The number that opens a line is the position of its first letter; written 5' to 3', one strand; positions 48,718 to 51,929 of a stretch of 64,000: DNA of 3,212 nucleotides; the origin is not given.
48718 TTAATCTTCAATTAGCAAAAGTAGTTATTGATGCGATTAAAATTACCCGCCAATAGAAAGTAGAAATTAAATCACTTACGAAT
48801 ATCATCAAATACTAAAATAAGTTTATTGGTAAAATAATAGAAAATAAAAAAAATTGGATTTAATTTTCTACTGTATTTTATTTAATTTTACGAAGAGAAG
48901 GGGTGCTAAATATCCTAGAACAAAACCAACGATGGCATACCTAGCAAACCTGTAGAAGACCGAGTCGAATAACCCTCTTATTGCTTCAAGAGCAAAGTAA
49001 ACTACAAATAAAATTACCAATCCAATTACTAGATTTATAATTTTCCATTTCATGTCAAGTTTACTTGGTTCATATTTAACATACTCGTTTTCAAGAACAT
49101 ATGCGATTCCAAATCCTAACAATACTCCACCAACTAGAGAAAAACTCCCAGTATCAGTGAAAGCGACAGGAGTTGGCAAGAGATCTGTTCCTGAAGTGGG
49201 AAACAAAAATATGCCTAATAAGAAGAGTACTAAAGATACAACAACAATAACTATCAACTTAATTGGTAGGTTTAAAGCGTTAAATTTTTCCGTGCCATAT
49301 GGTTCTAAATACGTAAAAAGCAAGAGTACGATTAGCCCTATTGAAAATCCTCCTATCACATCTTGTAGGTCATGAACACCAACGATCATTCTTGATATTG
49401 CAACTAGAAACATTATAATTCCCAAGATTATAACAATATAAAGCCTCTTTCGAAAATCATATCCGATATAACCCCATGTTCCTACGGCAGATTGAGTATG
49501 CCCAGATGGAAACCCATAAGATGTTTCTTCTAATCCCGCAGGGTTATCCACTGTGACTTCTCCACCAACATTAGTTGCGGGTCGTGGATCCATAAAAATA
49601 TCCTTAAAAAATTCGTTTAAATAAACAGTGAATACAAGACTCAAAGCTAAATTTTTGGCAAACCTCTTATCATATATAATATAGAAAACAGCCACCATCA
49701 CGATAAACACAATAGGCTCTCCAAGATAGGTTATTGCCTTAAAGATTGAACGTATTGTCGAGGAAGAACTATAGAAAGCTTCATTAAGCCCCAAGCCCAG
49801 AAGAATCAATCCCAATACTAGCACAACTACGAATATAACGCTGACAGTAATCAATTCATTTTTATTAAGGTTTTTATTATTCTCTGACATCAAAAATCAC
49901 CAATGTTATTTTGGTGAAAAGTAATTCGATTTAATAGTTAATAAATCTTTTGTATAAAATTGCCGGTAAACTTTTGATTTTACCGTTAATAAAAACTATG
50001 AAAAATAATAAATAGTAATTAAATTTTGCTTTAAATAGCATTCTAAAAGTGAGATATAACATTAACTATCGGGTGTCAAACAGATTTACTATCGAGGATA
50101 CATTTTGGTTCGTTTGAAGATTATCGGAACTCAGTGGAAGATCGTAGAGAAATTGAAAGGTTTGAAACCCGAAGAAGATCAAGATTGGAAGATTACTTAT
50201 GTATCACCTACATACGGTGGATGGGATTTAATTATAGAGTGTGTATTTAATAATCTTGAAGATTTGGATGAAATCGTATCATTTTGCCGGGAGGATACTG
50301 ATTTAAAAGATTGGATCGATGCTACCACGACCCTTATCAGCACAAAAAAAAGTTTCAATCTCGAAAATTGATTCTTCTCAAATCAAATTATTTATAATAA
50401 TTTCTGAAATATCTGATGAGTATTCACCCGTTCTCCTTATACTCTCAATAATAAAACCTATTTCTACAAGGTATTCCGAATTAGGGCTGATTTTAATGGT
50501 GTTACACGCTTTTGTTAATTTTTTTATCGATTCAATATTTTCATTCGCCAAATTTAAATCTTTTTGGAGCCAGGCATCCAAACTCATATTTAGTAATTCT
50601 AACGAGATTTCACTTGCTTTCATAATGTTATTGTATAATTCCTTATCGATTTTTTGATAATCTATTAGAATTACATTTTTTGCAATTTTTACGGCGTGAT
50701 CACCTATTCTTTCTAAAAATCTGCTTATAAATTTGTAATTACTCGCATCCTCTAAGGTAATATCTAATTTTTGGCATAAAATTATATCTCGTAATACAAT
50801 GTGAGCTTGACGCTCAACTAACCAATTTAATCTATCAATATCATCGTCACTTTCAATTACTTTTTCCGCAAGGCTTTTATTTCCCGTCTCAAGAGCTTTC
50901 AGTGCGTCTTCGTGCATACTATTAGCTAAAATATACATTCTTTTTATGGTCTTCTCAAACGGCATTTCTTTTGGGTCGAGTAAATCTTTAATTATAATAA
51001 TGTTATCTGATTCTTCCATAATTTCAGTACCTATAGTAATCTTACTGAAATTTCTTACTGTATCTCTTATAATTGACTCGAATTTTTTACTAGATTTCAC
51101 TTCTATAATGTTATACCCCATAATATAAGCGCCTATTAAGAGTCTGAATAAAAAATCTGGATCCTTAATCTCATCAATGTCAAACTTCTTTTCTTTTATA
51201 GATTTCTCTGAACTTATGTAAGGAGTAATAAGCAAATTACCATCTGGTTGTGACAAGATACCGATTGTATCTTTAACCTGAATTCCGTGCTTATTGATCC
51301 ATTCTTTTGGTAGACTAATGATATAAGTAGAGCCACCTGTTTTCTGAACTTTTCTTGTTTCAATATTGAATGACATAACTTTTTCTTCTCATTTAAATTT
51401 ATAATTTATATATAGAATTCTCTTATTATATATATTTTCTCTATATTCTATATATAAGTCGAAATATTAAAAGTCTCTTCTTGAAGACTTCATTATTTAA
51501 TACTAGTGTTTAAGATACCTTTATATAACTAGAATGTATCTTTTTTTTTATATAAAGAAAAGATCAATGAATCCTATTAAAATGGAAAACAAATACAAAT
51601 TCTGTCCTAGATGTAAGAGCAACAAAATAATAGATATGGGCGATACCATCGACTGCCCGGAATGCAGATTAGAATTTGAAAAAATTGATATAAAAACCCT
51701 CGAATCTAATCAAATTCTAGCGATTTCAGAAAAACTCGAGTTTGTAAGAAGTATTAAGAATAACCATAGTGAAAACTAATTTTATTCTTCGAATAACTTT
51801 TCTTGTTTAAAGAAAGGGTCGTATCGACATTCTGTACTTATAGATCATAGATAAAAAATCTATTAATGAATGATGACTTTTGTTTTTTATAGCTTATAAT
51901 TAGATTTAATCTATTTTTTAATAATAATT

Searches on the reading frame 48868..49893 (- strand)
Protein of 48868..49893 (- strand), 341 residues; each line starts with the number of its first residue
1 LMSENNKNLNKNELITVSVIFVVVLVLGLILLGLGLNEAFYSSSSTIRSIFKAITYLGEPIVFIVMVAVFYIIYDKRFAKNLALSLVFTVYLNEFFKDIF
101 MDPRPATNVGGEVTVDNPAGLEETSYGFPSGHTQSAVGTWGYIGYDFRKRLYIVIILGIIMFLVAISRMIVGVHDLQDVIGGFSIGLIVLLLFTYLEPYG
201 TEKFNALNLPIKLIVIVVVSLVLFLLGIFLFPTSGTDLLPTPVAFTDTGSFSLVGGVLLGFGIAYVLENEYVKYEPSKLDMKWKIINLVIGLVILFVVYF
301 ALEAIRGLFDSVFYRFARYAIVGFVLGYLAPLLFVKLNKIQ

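Call 7: search_protein_families(library=pfam, proteins=[window:48868-49893:-], max_evalue=0.1)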
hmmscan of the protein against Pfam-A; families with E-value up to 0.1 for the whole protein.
window:48868-49893:- (341 aa): 5 families
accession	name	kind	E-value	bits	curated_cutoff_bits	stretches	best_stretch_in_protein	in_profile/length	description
PF01569.27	PAP2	-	8.9e-21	74.4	27.2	1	81-198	4-126/130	PAP2 superfamily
PF06011.17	TRP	-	5.9e-05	22.5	28.5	1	137-277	276-418/426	Transient receptor potential (TRP) ion channel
PF14378.12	PAP2_3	-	0.0012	19.2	27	1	114-191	113-189/190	PAP2 superfamily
PF01349.22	Flavi_NS4B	-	0.013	15.4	25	0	14-90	107-183/248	Flavivirus non-structural protein NS4B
PF04235.18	DUF418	-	0.031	14.6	23.6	1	16-82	18-83/163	Protein of unknown function (DUF418)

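Call 28: search_protein_families(library=ncbifam, proteins=[window:48868-49893:-], max_evalue=0.01)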
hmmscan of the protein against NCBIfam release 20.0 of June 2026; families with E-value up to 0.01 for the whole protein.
window:48868-49893:- (341 aa): 4 families
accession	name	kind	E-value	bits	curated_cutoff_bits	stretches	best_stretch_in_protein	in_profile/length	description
NF047884.1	UdeprDiPSep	equivalog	1.4e-12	47.9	250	1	42-194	36-184/188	undecaprenyl-diphosphatase SepP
NF007975.0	PRK10699.1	equivalog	3.1e-06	26.8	261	1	122-195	153-228/254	phosphatidylglycerophosphatase B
NF008813.0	PRK11837.1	equivalog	4.5e-06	26.7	229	1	74-191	56-166/202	undecaprenyl-diphosphate phosphatase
NF007159.0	PRK09597.1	equivalog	0.00036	20.3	177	1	23-194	23-185/191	lipid A 1-phosphatase LpxE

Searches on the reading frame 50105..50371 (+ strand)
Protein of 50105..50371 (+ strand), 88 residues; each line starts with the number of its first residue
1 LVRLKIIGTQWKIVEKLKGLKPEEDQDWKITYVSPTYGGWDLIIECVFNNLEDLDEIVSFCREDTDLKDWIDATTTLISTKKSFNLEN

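Call 7: search_protein_families(library=pfam, proteins=[window:50105-50371:+], max_evalue=0.1)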
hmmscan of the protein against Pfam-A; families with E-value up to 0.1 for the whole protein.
window:50105-50371:+ (88 aa): 1 family
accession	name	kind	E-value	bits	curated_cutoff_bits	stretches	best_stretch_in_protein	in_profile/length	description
PF01037.27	AsnC_trans_reg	-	0.0086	16.4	25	1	30-59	24-53/73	Lrp/AsnC ligand binding domain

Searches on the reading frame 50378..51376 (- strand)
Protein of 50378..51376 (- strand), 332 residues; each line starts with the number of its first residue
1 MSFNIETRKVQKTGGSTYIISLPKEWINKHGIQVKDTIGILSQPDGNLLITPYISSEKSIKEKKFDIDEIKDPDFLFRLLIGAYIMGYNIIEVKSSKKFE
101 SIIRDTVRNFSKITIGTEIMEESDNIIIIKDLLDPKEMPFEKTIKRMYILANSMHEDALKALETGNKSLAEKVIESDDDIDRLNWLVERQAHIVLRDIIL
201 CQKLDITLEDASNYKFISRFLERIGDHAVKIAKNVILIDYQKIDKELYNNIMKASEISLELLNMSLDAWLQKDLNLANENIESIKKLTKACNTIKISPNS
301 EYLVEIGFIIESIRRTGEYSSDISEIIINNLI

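Call 7: search_protein_families(library=pfam, proteins=[window:50378-51376:-], max_evalue=0.1)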
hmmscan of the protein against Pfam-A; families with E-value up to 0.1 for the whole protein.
window:50378-51376:- (332 aa): 4 families
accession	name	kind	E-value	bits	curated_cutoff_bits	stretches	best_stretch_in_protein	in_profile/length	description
PF01895.24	PhoU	-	7.7e-24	84.3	23.5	2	144-235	1-89/89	PhoU domain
PF04014.23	MazE_antitoxin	-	2.8e-11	43.6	24.7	1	11-55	1-45/48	Antidote-toxin recognition MazE, bacterial antitoxin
PF08720.15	Hema_stalk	-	0.011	15.9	26.9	0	198-257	101-159/175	Influenza C hemagglutinin stalk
PF11544.13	Spc42p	-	0.042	14.2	25.6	1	165-188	6-29/75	Spindle pole body component Spc42p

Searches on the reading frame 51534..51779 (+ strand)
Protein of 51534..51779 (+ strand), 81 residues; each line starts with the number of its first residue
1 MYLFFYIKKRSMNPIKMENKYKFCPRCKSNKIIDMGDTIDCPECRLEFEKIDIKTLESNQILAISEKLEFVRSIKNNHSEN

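Call 7: search_protein_families(library=pfam, proteins=[window:51534-51779:+], max_evalue=0.1)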
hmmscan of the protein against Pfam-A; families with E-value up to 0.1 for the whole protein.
window:51534-51779:+ (81 aa): 12 families
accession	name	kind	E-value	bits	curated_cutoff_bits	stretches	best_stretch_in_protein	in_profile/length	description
PF14768.12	RPA_interact_C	-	0.0019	19.2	25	1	23-57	1-37/80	Replication protein A interacting C-terminal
PF12677.13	DUF3797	-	0.003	17.9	25.1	1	15-37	7-29/48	Domain of unknown function (DUF3797)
PF17026.10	zf-RRPl_C4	-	0.0042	17.7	28.9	1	23-61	3-45/108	Putative ribonucleoprotein zinc-finger pf C4 type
PF08274.17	Zn_Ribbon_YjdM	-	0.021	15.3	30.8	1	24-49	5-30/30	PhnA Zinc-Ribbon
PF12773.13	DZR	-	0.031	14.9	27.3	1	17-45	8-31/45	Double zinc ribbon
PF22191.2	IBR_1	-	0.031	14.6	27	0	21-48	3-31/47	IBR domain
PF09723.15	Zn_ribbon_8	-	0.033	14.7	34.4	0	35-50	24-39/41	Zinc ribbon domain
PF14205.11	Cys_rich_KTR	-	0.035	14.3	25.5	0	22-35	28-41/54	Cysteine-rich KTR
PF01485.27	IBR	-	0.045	14.3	24.3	1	12-48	8-51/65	IBR domain, a half RING-finger domain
PF07191.17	Zn_ribbon_6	-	0.054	13.9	25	1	18-51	13-42/67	Double zinc ribbon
PF24460.1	DUF7575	-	0.069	13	28.5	0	37-49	2-14/28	Domain of unknown function (DUF7575)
PF18256.6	HscB_4_cys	-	0.072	13.4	26.2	0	23-28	19-24/27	Co-chaperone HscB tetracysteine metal binding motif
